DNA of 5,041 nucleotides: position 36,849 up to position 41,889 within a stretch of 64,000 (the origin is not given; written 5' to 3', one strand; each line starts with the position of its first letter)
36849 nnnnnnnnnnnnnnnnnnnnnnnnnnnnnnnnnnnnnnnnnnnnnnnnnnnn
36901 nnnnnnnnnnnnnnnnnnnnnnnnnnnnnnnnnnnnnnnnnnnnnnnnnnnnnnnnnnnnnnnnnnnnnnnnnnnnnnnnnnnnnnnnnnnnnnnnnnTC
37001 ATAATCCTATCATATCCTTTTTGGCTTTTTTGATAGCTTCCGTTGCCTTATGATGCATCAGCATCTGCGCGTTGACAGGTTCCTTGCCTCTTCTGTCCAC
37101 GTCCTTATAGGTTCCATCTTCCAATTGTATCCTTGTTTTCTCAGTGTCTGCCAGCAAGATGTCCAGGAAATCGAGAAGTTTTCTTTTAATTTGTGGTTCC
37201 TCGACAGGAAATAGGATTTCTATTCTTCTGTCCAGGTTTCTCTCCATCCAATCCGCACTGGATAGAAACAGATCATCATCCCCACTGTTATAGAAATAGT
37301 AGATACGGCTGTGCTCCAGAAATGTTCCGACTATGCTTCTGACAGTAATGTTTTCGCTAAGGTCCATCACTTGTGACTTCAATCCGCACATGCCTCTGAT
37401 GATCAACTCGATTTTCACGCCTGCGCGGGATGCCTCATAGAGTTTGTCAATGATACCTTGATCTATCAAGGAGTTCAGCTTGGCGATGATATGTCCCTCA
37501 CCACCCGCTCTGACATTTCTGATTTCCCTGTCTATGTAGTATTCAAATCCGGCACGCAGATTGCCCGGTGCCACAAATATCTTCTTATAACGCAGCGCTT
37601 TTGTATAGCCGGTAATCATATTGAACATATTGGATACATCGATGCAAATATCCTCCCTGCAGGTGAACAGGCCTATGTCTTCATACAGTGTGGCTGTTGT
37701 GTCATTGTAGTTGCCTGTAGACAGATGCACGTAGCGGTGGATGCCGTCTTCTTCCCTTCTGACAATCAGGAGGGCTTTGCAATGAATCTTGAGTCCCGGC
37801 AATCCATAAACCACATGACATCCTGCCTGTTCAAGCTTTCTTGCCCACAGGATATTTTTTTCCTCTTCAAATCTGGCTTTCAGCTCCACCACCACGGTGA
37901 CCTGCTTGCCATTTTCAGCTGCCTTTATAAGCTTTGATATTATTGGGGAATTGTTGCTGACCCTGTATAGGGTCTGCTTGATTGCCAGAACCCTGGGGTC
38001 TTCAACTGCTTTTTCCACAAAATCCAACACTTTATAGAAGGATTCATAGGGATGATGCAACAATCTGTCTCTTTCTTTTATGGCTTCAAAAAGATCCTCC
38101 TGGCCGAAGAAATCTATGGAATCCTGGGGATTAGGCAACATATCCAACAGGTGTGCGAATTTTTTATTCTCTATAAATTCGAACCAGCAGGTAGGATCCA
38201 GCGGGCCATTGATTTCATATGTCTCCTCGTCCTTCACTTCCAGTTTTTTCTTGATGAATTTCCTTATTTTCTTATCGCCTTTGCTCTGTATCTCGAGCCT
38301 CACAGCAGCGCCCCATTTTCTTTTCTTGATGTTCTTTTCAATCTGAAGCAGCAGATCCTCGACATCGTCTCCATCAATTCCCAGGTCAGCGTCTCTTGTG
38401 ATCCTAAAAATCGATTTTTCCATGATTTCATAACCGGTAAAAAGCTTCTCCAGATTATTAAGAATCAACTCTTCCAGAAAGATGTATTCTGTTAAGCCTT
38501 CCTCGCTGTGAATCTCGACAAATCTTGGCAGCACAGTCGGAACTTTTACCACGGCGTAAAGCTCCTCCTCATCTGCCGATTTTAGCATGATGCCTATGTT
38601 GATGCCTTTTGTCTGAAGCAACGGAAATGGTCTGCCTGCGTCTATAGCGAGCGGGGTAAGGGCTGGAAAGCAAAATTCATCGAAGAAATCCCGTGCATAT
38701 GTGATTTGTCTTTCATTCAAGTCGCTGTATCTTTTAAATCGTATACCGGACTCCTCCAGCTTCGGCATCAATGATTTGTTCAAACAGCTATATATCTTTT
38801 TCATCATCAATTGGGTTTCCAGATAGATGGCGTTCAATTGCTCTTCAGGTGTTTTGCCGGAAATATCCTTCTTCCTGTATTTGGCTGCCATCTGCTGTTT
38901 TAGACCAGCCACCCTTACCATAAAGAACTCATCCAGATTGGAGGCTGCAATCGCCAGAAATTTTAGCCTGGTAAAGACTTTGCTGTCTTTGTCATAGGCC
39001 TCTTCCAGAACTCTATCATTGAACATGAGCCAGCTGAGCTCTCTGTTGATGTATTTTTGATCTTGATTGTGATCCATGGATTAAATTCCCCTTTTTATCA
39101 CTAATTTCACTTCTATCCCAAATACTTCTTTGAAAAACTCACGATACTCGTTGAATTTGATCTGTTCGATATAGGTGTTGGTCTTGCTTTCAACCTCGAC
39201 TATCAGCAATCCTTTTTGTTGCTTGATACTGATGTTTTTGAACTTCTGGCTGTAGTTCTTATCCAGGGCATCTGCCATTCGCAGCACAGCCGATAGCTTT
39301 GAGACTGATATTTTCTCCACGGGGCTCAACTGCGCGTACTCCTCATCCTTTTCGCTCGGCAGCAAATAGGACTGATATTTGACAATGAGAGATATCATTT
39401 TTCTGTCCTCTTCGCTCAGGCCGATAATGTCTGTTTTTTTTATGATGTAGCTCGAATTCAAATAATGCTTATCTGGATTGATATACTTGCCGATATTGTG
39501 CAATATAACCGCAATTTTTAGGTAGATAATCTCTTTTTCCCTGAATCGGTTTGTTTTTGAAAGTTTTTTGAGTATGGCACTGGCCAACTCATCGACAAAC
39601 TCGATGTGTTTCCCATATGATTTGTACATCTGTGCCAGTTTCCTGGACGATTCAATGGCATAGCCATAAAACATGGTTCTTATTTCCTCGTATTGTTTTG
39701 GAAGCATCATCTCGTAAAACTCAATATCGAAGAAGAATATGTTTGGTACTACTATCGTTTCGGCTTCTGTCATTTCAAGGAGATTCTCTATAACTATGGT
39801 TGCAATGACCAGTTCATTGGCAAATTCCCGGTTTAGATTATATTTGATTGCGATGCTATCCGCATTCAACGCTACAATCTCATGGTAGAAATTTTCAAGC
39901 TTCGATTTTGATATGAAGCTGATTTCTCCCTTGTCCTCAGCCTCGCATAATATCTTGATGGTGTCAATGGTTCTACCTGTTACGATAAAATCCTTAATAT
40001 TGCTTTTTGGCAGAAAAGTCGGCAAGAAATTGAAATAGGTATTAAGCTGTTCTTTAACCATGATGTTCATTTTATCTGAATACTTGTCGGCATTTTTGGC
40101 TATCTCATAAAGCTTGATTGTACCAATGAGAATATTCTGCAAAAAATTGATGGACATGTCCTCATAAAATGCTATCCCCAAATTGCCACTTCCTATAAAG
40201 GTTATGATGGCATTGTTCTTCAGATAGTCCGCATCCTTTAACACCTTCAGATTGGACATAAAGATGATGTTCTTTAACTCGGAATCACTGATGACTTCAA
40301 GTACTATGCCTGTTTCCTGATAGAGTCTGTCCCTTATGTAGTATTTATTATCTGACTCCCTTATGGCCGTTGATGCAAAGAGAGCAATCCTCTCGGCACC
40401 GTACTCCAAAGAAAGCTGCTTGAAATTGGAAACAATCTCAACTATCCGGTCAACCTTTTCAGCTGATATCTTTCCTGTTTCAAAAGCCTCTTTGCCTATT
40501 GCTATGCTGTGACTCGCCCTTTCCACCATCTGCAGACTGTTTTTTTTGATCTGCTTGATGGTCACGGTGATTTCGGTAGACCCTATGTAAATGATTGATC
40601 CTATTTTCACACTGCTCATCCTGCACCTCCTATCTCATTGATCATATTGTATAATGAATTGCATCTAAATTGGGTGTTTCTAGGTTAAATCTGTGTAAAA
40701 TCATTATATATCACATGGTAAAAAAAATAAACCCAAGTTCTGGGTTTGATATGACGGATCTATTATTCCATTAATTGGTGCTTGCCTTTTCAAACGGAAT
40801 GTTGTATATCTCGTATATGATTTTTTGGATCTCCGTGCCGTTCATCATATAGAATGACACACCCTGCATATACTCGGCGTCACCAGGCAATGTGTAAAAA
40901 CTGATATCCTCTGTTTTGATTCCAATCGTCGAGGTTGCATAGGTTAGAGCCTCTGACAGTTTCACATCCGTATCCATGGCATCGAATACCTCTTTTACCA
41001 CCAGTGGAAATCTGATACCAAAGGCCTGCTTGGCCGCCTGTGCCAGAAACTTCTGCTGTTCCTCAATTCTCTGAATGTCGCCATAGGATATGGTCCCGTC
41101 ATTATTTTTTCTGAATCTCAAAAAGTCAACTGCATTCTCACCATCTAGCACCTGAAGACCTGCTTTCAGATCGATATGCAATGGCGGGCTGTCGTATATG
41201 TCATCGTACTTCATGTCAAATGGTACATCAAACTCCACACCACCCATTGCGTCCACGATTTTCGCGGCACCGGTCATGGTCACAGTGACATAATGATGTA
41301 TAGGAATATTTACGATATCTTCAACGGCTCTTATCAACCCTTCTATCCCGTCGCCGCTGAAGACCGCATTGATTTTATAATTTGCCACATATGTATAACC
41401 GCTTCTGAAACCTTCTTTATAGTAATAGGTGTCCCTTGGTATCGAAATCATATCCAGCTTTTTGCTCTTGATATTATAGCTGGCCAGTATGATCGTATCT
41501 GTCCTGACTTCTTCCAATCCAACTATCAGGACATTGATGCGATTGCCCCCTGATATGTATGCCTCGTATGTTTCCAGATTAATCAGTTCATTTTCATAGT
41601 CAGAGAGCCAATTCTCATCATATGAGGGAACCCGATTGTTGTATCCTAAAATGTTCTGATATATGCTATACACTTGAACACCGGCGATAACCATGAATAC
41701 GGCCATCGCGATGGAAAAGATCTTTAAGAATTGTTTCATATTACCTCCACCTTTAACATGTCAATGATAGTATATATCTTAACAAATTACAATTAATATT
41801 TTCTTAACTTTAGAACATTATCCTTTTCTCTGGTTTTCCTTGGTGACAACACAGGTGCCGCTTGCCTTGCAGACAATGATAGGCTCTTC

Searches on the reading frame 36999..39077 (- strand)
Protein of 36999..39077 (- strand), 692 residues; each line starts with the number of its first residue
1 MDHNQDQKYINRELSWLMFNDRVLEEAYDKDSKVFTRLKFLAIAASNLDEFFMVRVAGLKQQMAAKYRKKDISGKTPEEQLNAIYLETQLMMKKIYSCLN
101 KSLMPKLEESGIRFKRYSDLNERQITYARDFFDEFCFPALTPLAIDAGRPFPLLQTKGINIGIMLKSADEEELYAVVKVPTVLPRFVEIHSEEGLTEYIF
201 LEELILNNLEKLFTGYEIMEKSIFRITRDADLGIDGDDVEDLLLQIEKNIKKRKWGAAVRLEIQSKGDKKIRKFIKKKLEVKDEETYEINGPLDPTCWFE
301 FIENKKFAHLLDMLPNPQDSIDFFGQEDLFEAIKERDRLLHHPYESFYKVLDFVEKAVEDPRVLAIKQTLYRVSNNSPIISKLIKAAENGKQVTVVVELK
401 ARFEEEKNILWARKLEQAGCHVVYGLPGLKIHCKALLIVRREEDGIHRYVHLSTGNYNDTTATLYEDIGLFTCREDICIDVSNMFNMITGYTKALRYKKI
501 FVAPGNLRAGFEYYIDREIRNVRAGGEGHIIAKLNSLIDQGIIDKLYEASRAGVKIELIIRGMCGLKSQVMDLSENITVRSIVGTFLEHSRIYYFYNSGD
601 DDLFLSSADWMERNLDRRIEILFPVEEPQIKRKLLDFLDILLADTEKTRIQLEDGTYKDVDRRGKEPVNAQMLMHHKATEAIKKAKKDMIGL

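Call 43: search_protein_families(library=pfam, proteins=[window:36999-39077:-], max_evalue=0.000001)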
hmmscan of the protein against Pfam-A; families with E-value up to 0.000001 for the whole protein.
window:36999-39077:- (692 aa): 5 families
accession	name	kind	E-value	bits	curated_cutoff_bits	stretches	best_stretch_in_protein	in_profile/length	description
PF17941.7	PP_kinase_C_1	-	1.5e-76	256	25.7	1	329-493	2-166/167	Polyphosphate kinase C-terminal domain 1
PF13090.12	PP_kinase_C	-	4.9e-69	231.6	25.8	1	501-671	2-172/172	Polyphosphate kinase C-terminal domain 2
PF02503.22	PP_kinase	-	2.4e-58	197.3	31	1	124-301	2-183/183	Polyphosphate kinase middle domain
PF13089.11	PP_kinase_N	-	3.8e-39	133.7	23.8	1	9-114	1-106/107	Polyphosphate kinase N-terminal domain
PF13091.12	PLDc_2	-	3.1e-10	40.4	27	0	371-486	17-129/132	PLD-like domain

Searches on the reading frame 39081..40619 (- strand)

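Call 43: search_protein_families(library=pfam, proteins=[window:39081-40619:-], max_evalue=0.000001)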
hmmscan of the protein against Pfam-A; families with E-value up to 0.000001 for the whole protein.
window:39081-40619:- (512 aa): 2 families
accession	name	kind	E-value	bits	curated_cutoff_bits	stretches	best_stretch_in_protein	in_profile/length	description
PF21447.3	Ppx-GppA_III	-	3.2e-17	63.4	27.3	1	324-469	5-149/177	Ppx/GppA phosphatase, domain III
PF02541.22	Ppx-GppA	-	3e-11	43.7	27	1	21-289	2-266/285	Ppx/GppA phosphatase family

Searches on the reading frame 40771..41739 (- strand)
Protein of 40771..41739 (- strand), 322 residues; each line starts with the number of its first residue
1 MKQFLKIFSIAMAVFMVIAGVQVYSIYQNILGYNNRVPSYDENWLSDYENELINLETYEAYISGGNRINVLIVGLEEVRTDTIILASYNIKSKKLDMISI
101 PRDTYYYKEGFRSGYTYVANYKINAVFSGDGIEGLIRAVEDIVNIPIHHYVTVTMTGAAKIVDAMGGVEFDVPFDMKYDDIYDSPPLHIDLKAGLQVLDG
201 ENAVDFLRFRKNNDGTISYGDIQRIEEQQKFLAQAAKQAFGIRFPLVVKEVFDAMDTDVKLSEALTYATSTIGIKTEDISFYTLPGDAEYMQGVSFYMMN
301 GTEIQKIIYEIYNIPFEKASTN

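Call 43: search_protein_families(library=pfam, proteins=[window:40771-41739:-], max_evalue=0.000001)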
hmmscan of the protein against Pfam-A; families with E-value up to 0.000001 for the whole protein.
window:40771-41739:- (322 aa): 1 family
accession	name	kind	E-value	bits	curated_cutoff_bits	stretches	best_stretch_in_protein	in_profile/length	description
PF03816.19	LytR_cpsA_psr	-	2.1e-37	129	24.6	1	79-238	1-147/150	LytR_cpsA_psr family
